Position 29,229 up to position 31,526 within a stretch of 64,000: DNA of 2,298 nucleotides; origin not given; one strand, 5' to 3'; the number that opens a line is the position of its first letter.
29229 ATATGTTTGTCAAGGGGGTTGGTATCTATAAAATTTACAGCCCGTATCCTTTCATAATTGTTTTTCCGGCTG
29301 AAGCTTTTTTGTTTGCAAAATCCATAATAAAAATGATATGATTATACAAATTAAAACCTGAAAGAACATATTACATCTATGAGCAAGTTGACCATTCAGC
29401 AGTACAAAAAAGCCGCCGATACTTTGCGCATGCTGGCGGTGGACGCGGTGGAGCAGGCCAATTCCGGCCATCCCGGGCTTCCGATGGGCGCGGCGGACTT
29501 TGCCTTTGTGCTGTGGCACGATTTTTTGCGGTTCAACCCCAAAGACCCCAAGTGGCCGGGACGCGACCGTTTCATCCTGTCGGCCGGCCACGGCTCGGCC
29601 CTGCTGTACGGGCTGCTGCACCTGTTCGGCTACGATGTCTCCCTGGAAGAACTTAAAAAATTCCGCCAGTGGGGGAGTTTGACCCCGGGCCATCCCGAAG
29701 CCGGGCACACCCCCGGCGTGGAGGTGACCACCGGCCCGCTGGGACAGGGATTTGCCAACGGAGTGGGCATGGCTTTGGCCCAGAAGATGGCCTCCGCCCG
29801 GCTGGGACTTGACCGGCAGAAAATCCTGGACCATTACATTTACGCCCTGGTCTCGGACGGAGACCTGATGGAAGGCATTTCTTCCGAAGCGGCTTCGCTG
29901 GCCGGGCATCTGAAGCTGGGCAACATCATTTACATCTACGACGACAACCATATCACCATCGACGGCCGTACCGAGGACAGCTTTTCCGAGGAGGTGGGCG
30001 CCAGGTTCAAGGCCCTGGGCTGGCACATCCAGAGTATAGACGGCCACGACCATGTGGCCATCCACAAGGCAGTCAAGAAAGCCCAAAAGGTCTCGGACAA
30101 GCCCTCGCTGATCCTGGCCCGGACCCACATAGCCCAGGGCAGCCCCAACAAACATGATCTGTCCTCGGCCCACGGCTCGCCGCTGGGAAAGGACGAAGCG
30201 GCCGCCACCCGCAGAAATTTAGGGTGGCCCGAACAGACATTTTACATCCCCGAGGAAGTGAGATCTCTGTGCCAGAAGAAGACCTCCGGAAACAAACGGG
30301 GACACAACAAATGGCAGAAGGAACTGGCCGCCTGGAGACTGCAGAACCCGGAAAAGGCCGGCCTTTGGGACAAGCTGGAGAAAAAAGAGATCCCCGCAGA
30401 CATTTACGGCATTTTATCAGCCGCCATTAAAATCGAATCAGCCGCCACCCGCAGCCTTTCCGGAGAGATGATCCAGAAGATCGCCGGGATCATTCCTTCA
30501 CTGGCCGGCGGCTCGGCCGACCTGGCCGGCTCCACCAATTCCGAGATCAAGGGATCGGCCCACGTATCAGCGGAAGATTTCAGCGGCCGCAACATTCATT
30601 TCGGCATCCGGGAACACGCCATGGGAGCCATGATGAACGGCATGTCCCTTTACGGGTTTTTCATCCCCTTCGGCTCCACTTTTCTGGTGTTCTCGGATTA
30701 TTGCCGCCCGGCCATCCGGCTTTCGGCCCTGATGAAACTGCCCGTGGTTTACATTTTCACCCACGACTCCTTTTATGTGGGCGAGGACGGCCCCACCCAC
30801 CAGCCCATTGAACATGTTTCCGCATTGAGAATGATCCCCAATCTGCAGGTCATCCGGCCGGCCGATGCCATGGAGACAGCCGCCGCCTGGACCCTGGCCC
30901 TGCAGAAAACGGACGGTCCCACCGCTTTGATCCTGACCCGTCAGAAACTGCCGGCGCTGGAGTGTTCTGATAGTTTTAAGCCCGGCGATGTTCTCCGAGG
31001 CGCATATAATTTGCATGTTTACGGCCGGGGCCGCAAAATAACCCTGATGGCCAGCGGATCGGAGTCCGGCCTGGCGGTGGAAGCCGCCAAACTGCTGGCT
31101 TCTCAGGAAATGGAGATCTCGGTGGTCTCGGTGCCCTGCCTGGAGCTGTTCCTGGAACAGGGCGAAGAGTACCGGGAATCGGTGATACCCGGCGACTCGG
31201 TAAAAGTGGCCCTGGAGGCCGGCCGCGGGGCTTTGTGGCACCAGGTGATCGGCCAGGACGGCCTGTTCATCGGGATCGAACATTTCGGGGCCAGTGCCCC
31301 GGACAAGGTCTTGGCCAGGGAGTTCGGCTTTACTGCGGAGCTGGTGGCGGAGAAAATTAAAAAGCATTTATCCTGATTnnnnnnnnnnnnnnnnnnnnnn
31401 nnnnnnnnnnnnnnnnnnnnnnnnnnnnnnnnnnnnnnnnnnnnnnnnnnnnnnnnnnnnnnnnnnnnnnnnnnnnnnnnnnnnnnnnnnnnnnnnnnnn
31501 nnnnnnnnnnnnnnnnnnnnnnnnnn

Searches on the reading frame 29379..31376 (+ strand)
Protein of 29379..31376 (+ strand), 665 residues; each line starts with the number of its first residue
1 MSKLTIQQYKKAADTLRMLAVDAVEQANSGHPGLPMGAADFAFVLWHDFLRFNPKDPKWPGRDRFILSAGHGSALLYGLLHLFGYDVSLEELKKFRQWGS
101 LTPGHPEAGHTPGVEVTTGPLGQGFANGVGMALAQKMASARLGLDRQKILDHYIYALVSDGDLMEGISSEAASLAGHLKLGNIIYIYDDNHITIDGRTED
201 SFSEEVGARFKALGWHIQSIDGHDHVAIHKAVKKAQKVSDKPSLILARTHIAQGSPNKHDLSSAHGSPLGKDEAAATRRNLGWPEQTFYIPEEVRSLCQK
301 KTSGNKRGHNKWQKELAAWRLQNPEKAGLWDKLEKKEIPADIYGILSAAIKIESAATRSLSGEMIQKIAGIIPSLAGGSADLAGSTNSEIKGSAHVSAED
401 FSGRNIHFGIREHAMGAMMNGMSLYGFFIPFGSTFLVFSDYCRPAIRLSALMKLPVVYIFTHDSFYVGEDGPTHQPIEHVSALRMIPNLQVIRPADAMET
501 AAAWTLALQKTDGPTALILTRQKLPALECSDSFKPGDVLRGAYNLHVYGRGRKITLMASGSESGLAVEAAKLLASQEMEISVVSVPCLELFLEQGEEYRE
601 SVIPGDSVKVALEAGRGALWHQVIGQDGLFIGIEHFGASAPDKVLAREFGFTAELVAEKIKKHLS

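Call 16: search_protein_families(library=pfam, proteins=[window:29379-31376:+], max_evalue=0.001)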
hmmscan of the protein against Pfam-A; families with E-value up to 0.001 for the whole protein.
window:29379-31376:+ (665 aa): 6 families
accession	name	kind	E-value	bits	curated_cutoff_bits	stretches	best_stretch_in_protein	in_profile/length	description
PF00456.26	Transketolase_N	-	1.6e-134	448.5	22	1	10-339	3-334/334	Transketolase, thiamine diphosphate binding domain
PF02779.29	Transket_pyr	-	2.3e-54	184.1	27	1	354-525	2-173/174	Transketolase, pyrimidine binding domain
PF22613.1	Transketolase_C_1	-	3.5e-32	111.4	27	1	541-652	1-113/113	Transketolase-like TK C-terminal domain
PF02780.25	Transketolase_C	-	5.8e-07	29.9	25.9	1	550-654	8-122/124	Transketolase, C-terminal domain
PF13292.11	DXP_synthase_N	-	1.7e-05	24.6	21.2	0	2-195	11-176/274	1-deoxy-D-xylulose-5-phosphate synthase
PF00676.26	E1_dh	-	8.7e-05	22.1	22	1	118-245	100-220/300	Dehydrogenase E1 component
